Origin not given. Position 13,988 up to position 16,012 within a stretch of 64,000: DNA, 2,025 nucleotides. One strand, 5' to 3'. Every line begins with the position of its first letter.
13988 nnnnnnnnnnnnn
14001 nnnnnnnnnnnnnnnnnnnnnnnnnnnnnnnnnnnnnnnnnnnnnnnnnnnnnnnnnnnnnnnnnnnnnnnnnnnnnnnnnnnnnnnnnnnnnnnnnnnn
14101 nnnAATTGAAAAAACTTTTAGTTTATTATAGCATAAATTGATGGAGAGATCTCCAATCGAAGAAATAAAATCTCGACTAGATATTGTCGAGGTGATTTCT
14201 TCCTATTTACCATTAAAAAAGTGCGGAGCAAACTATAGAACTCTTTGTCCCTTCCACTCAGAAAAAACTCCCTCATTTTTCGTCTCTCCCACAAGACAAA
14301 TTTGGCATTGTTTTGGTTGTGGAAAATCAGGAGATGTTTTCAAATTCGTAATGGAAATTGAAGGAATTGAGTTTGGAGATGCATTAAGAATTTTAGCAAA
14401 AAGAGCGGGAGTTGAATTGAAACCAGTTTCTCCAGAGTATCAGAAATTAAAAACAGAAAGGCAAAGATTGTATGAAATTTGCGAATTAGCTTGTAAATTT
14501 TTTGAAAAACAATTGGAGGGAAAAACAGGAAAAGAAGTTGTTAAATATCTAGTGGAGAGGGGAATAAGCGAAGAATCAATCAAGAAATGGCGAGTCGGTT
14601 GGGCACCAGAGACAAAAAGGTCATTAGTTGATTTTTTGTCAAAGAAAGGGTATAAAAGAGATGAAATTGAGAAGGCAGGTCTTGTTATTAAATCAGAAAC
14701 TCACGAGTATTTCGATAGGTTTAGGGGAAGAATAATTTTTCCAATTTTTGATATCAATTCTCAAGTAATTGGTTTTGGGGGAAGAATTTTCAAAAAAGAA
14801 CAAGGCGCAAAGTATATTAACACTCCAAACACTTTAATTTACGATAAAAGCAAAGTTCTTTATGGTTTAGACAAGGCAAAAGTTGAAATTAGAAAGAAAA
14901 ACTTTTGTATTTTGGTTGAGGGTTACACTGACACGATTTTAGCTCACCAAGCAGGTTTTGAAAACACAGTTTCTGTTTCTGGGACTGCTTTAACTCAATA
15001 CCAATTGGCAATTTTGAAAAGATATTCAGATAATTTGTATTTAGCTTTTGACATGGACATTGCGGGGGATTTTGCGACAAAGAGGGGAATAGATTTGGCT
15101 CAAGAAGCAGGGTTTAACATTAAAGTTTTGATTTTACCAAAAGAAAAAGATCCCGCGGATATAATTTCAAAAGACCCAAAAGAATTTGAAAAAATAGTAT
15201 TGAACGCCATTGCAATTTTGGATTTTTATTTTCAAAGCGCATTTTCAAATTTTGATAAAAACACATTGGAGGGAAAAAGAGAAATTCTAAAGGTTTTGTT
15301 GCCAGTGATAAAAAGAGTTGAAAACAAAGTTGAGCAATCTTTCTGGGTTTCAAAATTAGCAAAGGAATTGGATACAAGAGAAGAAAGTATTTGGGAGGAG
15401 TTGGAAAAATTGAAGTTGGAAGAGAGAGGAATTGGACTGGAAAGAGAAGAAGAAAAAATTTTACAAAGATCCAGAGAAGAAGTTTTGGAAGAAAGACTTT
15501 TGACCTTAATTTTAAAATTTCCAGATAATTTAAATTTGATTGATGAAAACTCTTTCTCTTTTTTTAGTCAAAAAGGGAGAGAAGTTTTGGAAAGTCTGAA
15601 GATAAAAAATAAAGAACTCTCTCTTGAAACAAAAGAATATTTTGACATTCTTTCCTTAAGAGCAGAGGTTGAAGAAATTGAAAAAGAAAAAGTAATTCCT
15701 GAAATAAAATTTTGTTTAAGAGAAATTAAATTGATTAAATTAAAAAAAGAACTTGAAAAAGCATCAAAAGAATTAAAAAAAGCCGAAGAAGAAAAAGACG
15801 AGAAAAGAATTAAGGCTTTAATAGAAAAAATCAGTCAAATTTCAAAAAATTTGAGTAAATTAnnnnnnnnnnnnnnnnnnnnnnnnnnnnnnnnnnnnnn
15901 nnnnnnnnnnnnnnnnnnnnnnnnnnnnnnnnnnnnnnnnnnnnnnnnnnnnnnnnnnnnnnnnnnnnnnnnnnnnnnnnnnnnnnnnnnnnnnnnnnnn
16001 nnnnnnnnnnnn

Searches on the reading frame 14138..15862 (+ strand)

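Call 27: search_protein_families(library=pfam, proteins=[window:14138-15862:+], max_evalue=0.00001)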
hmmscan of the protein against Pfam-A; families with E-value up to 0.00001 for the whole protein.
window:14138-15862:+ (575 aa): 6 families
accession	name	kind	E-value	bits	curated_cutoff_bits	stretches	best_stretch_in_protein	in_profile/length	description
PF08275.17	DNAG_N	-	2.8e-43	147.5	26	1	121-248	1-128/128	DNA primase catalytic core, N-terminal domain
PF01807.25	Zn_ribbon_DnaG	-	6.6e-36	122.5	24.9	1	4-95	3-94/98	CHC2 zinc finger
PF13155.12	Toprim_2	-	1.5e-21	77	22.1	1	258-342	1-87/88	Toprim-like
PF13662.12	Toprim_4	-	5.1e-13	49.5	25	1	258-331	4-84/85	Toprim domain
PF01751.28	Toprim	-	6.6e-10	39.5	23.1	1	258-330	3-93/96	Toprim domain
PF10410.14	DnaB_bind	-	6e-07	30.1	20.6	1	362-413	2-53/56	DnaB-helicase binding domain of primase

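Call 28: search_protein_families(library=ncbifam, proteins=[window:14138-15862:+], max_evalue=0.00001)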
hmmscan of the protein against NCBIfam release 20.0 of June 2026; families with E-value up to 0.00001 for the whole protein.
window:14138-15862:+ (575 aa): 3 families
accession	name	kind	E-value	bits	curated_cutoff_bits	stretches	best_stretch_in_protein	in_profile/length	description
TIGR01391.1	dnaG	equivalog_domain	3.9e-133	444.3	283.6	1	2-411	2-414/414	DNA primase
TIGR00646.1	MG010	hypoth_equivalog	3.5e-12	46.3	260.65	1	162-358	29-216/218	DNA primase-like protein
NF006382.0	PRK08624.1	equivalog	5.5e-10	38.6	440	1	188-306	173-299/373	hypothetical protein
